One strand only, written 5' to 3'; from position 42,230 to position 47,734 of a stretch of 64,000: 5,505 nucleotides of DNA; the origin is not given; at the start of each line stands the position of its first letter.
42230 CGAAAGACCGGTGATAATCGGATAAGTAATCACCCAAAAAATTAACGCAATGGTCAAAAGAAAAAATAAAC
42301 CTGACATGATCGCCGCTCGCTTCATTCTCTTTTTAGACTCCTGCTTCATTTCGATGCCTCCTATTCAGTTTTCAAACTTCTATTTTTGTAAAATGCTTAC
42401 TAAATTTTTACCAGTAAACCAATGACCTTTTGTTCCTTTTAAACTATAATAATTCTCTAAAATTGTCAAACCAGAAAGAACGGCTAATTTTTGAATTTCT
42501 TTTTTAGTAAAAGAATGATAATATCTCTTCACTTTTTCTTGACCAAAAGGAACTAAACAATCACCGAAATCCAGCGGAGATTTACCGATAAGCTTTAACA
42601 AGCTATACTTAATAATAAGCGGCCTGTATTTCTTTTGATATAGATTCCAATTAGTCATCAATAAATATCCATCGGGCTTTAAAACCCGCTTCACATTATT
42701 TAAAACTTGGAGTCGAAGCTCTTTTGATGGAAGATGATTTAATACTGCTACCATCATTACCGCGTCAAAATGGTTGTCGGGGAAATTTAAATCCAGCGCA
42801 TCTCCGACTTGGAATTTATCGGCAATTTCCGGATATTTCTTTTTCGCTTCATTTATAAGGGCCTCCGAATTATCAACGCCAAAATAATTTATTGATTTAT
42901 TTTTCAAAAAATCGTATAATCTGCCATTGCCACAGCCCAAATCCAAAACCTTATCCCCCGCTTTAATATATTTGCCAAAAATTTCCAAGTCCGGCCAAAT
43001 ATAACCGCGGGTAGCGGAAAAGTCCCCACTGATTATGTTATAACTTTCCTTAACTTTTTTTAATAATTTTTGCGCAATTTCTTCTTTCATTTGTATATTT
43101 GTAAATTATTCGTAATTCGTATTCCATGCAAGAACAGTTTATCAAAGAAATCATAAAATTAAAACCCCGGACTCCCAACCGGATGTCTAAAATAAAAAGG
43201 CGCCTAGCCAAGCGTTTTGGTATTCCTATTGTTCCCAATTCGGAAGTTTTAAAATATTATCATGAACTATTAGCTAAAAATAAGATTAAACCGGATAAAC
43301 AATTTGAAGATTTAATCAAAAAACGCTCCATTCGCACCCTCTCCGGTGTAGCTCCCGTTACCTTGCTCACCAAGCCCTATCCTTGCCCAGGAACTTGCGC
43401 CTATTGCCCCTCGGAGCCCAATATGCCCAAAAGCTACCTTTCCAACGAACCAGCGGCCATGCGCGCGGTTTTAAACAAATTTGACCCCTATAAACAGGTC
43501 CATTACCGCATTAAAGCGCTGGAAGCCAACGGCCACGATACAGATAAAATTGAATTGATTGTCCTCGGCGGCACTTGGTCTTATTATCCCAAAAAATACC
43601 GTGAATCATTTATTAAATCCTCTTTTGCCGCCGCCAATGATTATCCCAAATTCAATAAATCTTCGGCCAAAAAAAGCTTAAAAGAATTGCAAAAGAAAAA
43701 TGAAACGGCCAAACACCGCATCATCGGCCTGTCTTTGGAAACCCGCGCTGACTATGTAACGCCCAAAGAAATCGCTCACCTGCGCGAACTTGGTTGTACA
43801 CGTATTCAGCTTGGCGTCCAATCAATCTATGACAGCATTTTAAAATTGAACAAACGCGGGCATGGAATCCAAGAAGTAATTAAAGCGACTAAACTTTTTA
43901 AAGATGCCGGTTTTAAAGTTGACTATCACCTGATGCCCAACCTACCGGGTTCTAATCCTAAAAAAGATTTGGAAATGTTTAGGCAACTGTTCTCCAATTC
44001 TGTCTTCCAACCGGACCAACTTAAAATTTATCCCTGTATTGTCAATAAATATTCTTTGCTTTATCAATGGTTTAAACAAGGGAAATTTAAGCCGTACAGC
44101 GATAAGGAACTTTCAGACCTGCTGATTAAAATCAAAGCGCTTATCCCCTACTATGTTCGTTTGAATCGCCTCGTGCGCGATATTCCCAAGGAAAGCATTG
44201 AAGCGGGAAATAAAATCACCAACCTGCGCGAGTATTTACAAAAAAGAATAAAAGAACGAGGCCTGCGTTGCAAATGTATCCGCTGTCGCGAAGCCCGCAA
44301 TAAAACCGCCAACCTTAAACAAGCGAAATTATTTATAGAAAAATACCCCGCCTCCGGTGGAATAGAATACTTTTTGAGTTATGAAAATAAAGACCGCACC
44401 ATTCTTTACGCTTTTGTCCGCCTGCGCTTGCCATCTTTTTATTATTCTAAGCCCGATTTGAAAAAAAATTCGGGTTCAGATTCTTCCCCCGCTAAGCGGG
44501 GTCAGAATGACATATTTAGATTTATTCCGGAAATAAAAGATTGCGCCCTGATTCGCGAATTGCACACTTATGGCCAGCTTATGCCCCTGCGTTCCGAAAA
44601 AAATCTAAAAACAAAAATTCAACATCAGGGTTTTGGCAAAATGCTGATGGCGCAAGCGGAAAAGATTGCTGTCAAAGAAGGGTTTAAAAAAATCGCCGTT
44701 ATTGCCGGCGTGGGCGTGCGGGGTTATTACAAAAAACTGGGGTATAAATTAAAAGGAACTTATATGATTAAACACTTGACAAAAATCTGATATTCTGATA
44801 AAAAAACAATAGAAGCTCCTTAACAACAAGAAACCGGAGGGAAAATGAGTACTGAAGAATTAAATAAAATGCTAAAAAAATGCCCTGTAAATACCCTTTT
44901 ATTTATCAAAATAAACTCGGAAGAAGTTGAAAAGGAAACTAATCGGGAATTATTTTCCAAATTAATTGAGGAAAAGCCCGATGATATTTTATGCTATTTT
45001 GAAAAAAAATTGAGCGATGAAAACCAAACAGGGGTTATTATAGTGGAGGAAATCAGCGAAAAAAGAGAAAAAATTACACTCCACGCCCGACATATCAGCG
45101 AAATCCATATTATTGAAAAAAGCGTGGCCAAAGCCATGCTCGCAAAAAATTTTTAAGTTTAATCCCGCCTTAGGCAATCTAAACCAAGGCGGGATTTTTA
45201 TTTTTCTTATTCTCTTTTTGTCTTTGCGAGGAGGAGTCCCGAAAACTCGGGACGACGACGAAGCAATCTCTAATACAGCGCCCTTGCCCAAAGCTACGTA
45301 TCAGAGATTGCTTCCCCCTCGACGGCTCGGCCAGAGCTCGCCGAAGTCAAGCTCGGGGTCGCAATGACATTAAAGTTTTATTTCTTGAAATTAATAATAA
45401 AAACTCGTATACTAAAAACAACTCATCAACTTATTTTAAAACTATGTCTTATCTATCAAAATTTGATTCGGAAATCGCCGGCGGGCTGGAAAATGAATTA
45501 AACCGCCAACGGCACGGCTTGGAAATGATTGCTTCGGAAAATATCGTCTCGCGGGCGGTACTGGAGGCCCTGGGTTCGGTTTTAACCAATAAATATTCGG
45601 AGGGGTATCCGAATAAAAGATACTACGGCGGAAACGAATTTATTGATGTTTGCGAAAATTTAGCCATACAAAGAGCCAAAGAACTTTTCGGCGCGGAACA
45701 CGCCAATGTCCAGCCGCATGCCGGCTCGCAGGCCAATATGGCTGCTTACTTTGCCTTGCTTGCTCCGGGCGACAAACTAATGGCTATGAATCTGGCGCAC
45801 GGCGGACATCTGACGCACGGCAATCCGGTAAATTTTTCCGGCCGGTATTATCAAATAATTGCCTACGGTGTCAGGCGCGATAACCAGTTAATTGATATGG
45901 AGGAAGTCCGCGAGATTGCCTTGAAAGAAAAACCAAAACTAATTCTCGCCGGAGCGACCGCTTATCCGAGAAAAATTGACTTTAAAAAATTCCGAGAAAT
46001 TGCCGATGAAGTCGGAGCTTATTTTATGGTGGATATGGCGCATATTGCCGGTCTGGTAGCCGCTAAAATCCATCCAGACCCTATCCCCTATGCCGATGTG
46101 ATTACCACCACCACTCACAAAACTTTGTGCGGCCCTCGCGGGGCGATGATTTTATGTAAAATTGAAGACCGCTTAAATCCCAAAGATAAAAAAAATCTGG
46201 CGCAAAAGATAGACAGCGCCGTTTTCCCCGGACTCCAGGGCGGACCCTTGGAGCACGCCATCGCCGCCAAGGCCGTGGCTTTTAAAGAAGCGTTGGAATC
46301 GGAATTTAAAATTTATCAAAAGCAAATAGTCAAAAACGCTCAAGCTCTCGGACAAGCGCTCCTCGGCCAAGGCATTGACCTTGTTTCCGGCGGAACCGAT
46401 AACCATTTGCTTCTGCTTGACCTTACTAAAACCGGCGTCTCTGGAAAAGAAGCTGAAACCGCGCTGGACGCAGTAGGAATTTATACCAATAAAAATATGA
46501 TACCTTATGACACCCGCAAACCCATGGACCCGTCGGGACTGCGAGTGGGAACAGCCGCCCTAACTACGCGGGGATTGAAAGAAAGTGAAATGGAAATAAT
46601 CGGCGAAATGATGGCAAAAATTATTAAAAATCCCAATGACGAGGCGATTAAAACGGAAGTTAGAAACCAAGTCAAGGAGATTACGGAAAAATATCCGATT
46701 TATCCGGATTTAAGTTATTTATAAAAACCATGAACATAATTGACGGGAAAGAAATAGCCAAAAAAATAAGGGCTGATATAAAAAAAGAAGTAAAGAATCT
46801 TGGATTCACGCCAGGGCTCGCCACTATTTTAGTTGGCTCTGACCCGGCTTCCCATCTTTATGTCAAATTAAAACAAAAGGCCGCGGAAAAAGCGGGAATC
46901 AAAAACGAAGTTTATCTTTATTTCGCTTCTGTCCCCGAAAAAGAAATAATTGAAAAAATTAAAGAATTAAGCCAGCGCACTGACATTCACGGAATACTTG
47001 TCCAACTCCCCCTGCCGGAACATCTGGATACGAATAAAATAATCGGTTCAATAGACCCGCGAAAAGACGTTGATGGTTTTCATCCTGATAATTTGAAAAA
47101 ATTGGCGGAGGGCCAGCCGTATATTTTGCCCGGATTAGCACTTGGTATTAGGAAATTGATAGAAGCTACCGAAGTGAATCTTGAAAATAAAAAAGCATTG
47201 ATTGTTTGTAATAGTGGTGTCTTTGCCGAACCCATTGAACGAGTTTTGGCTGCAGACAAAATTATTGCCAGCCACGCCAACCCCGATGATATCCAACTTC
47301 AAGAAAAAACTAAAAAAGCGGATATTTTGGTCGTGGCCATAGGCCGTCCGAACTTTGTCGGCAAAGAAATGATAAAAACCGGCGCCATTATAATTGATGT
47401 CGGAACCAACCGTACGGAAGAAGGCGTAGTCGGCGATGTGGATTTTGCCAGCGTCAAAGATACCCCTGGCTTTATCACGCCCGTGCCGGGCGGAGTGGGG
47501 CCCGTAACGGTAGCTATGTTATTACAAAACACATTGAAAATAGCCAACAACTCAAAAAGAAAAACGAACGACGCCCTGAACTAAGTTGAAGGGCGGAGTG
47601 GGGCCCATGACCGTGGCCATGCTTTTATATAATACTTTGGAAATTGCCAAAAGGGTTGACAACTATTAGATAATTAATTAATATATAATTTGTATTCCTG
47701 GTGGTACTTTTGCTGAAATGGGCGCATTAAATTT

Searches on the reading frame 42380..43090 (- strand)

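Call 8: search_protein_families(library=pfam, proteins=[window:42380-43090:-], max_evalue=0.001)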
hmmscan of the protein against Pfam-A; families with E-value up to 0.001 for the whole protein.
window:42380-43090:- (236 aa): 12 families
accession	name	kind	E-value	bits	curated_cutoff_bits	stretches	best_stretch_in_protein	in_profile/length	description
PF08241.18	Methyltransf_11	-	1.6e-22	80.4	21.2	1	49-144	1-94/95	Methyltransferase domain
PF13649.12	Methyltransf_25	-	1.8e-21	77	27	1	48-141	1-97/97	Methyltransferase domain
PF13847.12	Methyltransf_31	-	9e-20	71.3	27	1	42-149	1-113/145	Methyltransferase domain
PF08242.18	Methyltransf_12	-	2.3e-16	60.7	30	1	49-143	1-98/98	Methyltransferase domain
PF13489.12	Methyltransf_23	-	5.4e-16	59.2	27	1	38-210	16-161/164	Methyltransferase domain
PF07021.18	MetW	-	5.5e-13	49.4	21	1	33-136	2-101/193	Methionine biosynthesis protein MetW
PF01209.24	Ubie_methyltran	-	3.9e-10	39.9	20.1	1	2-145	5-151/233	ubiE/COQ5 methyltransferase family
PF02353.26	CMAS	-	3.4e-07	30.3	27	1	42-153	60-172/273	Mycolic acid cyclopropane synthetase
PF03848.20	TehB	-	1.5e-06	28.2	20.4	1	43-145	30-132/193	Tellurite resistance protein TehB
PF03291.22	mRNA_G-N7_MeTrfase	-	0.00014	21.5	26.6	1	40-92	51-110/315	mRNA (guanine-N(7))-methyltransferase domain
PF05219.18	DREV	-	0.00015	21.4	26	1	46-144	96-185/265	DREV methyltransferase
PF05175.20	MTS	-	0.00055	20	23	1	44-145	31-138/170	Methyltransferase small domain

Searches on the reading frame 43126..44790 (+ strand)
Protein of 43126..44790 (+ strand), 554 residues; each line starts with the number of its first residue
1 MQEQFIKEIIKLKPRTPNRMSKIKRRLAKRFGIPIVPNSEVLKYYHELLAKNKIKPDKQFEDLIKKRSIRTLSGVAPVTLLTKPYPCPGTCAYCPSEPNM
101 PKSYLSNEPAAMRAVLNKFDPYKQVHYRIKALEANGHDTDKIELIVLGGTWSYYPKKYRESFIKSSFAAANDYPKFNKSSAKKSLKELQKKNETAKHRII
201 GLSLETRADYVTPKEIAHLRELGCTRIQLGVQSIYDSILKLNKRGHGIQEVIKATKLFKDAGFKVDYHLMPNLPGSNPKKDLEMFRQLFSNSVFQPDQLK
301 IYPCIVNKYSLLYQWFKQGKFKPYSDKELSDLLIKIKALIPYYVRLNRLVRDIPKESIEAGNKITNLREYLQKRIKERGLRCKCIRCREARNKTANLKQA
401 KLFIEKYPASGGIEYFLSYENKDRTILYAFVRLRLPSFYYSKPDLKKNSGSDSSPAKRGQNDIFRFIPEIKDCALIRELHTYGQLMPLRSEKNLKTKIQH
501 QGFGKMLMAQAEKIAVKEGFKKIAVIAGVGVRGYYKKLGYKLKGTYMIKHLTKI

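Call 8: search_protein_families(library=pfam, proteins=[window:43126-44790:+], max_evalue=0.001)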
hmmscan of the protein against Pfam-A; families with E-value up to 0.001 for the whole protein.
window:43126-44790:+ (554 aa): 4 families
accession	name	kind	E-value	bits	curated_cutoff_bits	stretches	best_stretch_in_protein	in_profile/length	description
PF16199.10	Radical_SAM_C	-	1.4e-18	67.2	31.9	1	296-376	1-84/85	Radical_SAM C-terminal domain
PF04055.27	Radical_SAM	-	3.1e-16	60.4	29.5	1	87-284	7-162/166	Radical SAM superfamily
PF00583.31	Acetyltransf_1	-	5.9e-05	23.8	20.7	1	498-540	71-116/116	Acetyltransferase (GNAT) family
PF13673.13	Acetyltransf_10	-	0.00079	19.8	23.6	0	496-542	61-109/128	Acetyltransferase (GNAT) domain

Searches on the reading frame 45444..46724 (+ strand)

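Call 8: search_protein_families(library=pfam, proteins=[window:45444-46724:+], max_evalue=0.001)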
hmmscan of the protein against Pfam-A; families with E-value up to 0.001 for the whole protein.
window:45444-46724:+ (426 aa): 3 families
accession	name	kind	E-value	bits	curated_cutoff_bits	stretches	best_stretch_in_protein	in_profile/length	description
PF00464.25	SHMT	-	1.3e-171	571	27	1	4-390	1-399/399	Serine hydroxymethyltransferase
PF01212.27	Beta_elim_lyase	-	4.3e-07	30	27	1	76-316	39-240/288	Beta-eliminating lyase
PF00155.27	Aminotran_1_2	-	1.1e-05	25.2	19.7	1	79-379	52-355/361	Aminotransferase class I and II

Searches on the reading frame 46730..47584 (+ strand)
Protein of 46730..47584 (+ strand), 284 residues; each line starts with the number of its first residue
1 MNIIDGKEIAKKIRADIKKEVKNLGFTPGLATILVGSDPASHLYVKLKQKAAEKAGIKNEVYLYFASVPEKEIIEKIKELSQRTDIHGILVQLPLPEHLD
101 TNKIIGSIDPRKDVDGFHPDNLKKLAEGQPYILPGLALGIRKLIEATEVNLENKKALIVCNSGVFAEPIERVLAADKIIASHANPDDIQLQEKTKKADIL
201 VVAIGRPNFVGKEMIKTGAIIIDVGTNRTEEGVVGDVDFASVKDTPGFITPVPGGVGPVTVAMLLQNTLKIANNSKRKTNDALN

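Call 8: search_protein_families(library=pfam, proteins=[window:46730-47584:+], max_evalue=0.001)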
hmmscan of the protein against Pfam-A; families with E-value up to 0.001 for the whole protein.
window:46730-47584:+ (284 aa): 2 families
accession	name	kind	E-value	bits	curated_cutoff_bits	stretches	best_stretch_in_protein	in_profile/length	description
PF02882.25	THF_DHG_CYH_C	-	3.3e-48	163.4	27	1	118-274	1-158/160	Tetrahydrofolate dehydrogenase/cyclohydrolase, NAD(P)-binding domain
PF00763.28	THF_DHG_CYH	-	1.2e-38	132.3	32.8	1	4-115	1-115/115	Tetrahydrofolate dehydrogenase/cyclohydrolase, catalytic domain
